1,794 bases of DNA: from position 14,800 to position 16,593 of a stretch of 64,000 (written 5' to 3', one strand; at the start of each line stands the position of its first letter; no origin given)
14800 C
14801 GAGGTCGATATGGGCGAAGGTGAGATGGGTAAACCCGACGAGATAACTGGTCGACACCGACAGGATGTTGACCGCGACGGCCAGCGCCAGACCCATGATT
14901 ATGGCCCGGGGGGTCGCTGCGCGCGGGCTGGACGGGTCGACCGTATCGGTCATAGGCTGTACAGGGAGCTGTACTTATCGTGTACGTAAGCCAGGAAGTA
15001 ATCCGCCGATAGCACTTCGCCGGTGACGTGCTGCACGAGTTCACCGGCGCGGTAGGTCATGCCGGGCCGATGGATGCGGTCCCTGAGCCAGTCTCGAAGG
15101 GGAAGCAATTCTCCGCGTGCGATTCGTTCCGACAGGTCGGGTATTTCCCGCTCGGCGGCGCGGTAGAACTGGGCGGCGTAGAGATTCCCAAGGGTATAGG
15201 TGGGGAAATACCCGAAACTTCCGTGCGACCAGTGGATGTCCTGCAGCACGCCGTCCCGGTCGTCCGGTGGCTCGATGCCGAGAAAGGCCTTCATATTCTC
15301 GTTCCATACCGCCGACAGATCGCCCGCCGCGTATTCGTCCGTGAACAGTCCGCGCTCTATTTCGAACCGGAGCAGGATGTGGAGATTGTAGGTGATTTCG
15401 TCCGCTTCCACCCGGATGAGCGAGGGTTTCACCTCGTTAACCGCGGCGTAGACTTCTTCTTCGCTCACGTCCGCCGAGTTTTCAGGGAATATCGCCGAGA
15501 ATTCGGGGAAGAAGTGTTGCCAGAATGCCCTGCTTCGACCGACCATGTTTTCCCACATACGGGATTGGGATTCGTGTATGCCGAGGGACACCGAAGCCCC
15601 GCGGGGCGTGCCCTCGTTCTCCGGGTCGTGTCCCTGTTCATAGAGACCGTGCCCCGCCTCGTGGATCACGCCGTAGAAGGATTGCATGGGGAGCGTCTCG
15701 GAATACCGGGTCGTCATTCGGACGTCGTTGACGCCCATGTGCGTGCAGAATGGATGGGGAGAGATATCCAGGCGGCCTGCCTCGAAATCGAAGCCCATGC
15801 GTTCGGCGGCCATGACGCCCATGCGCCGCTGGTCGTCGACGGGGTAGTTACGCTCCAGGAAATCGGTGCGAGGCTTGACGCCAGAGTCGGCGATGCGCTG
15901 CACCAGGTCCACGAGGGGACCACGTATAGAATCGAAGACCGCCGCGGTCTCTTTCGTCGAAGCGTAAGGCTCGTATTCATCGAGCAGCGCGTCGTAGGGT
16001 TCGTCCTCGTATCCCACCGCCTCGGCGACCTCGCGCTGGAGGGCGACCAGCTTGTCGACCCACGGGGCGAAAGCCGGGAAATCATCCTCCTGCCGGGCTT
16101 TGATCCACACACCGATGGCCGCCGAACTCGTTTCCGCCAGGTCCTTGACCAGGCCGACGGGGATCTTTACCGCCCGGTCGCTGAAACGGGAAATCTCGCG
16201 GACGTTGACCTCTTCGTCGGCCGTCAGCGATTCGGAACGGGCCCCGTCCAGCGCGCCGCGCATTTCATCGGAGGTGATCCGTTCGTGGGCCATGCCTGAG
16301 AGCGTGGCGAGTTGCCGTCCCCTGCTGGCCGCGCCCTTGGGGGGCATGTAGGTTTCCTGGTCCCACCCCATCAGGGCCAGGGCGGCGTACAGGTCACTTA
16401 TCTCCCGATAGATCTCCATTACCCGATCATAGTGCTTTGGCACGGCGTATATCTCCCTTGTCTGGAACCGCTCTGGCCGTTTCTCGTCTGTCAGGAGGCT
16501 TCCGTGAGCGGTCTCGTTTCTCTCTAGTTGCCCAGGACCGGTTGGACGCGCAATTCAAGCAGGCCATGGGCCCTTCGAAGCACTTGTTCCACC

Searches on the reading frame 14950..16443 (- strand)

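Call 6: search_protein_families(library=pfam, proteins=[window:14950-16443:-], max_evalue=0.01)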
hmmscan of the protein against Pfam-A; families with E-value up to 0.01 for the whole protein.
window:14950-16443:- (497 aa): 1 family
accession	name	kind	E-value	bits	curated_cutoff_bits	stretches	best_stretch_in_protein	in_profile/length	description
PF02074.21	Peptidase_M32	-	3.2e-178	593.8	25.1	1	8-491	2-489/489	Carboxypeptidase Taq (M32) metallopeptidase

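Call 90: search_protein_families(library=padloc, proteins=[window:14950-16440:-], max_evalue=0.001)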
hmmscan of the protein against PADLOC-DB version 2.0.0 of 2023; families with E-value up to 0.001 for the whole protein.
window:14950-16440:- (496 aa): 0 families
